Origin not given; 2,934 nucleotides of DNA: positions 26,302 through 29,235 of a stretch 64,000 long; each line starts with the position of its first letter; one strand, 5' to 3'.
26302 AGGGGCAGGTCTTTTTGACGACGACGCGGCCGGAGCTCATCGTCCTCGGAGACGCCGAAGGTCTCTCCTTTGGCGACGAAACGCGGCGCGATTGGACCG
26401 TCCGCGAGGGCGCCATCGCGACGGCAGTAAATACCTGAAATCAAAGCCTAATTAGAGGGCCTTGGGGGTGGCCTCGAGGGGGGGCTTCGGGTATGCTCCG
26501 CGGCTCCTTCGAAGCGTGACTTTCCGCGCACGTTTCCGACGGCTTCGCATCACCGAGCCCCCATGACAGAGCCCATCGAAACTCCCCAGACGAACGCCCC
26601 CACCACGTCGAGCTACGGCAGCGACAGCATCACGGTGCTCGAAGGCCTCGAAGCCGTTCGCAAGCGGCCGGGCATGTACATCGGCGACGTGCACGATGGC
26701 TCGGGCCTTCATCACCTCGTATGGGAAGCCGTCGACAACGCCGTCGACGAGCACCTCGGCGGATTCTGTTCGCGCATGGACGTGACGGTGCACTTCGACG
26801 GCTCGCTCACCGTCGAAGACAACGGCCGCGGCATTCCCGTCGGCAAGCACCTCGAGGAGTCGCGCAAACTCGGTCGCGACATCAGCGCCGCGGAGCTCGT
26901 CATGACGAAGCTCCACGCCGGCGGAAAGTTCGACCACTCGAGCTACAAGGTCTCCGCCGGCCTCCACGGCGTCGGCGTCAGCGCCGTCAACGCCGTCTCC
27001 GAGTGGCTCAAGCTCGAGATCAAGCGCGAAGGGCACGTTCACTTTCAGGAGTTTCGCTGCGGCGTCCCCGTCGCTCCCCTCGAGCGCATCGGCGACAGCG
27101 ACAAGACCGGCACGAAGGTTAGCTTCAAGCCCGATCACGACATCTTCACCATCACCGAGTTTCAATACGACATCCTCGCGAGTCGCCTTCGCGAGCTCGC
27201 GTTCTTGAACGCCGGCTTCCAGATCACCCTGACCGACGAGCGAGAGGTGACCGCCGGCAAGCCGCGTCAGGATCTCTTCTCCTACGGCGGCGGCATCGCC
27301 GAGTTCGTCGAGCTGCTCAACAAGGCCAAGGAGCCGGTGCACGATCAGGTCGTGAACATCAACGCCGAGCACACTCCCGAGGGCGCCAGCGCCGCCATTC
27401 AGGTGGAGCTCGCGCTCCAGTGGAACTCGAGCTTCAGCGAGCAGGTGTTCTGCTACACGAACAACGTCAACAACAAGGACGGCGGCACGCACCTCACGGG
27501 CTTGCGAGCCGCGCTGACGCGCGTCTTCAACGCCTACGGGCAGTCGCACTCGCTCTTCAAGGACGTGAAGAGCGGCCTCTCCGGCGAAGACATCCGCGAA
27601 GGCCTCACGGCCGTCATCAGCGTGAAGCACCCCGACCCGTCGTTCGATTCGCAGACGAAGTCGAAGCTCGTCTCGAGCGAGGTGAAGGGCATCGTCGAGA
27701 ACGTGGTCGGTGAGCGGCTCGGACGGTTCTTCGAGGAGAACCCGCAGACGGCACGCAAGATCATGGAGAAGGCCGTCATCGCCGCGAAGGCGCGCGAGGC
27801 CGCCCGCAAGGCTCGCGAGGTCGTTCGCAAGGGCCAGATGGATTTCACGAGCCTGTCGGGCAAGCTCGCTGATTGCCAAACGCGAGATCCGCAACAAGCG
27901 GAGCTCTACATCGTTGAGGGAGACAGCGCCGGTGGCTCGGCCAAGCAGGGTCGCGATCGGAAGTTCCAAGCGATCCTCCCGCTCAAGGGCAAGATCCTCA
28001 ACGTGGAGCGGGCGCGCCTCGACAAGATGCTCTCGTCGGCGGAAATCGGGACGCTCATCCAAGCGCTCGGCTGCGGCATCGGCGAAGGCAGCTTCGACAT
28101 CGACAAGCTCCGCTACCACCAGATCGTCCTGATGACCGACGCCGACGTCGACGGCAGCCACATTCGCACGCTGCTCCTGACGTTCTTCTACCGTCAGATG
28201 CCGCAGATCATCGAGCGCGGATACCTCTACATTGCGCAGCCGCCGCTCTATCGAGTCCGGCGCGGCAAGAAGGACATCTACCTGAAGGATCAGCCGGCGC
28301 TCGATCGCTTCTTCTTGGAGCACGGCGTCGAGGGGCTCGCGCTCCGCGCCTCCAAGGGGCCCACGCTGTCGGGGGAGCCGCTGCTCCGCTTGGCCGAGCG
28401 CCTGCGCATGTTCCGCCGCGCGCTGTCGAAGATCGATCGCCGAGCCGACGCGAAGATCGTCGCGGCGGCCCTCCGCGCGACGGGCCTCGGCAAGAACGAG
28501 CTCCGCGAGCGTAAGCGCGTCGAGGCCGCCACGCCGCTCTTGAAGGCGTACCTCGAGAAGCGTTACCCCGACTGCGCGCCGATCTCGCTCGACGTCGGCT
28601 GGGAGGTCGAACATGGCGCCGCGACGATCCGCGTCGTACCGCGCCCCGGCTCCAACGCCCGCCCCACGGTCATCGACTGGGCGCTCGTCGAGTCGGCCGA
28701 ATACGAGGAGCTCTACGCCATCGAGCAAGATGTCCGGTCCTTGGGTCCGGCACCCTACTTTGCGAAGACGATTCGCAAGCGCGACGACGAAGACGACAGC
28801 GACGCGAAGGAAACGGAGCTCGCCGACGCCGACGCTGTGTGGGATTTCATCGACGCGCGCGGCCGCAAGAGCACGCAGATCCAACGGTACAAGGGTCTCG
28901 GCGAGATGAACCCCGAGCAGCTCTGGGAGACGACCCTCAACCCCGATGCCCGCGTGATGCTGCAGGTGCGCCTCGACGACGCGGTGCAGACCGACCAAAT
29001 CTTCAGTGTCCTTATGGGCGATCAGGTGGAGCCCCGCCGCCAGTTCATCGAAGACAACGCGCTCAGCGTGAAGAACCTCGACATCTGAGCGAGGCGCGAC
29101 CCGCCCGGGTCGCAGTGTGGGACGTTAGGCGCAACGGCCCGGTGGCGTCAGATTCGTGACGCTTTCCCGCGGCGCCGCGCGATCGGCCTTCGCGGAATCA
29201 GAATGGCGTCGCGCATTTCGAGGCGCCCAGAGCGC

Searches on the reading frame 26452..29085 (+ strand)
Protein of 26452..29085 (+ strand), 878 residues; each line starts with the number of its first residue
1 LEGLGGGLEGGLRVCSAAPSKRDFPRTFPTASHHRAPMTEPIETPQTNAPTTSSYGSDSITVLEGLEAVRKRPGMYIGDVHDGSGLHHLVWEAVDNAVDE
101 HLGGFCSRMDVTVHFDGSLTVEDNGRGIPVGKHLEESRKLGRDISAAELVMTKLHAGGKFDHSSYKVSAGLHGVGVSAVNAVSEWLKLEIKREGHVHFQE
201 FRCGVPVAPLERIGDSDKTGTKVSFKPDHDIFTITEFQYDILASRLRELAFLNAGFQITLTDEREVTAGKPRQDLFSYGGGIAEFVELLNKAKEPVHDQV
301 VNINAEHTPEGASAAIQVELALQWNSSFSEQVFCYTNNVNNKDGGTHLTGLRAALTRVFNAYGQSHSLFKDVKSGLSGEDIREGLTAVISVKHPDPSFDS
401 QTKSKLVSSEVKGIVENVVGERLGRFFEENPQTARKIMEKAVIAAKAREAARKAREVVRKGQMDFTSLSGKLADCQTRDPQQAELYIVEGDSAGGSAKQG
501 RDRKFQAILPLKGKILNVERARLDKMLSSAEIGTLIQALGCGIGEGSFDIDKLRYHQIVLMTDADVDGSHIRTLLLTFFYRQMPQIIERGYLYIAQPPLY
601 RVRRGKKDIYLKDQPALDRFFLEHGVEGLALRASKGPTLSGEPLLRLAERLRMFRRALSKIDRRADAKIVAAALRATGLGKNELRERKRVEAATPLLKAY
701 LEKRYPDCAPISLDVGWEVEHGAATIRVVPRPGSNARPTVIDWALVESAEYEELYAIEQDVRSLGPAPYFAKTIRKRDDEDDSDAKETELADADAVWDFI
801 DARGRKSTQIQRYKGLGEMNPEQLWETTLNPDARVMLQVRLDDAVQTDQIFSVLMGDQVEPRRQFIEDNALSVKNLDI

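Call 17: search_protein_families(library=pfam, proteins=[window:26452-29085:+], max_evalue=0.001)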
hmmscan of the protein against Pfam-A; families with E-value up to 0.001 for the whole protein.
window:26452-29085:+ (878 aa): 6 families
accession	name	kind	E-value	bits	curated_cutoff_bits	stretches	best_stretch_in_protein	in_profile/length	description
PF00204.31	DNA_gyraseB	-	4.5e-61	205.8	27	1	281-456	1-172/173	DNA gyrase B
PF00986.26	DNA_gyraseB_C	-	4.2e-31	107.3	29.8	1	806-867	2-63/63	DNA gyrase B subunit, carboxyl terminus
PF01751.28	Toprim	-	1.4e-19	70.4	23.1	1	484-596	1-95/96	Toprim domain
PF02518.31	HATPase_c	-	1.3e-14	55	26.4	1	82-228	2-108/111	Histidine kinase-, DNA gyrase B-, and HSP90-like ATPase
PF18053.6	GyrB_insert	-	1e-08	35.7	26.1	1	634-764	7-137/167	DNA gyrase B subunit insert domain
PF21249.2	GyrB_hook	-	7.4e-05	22.7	23.7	1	598-620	1-23/29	GyrB, hook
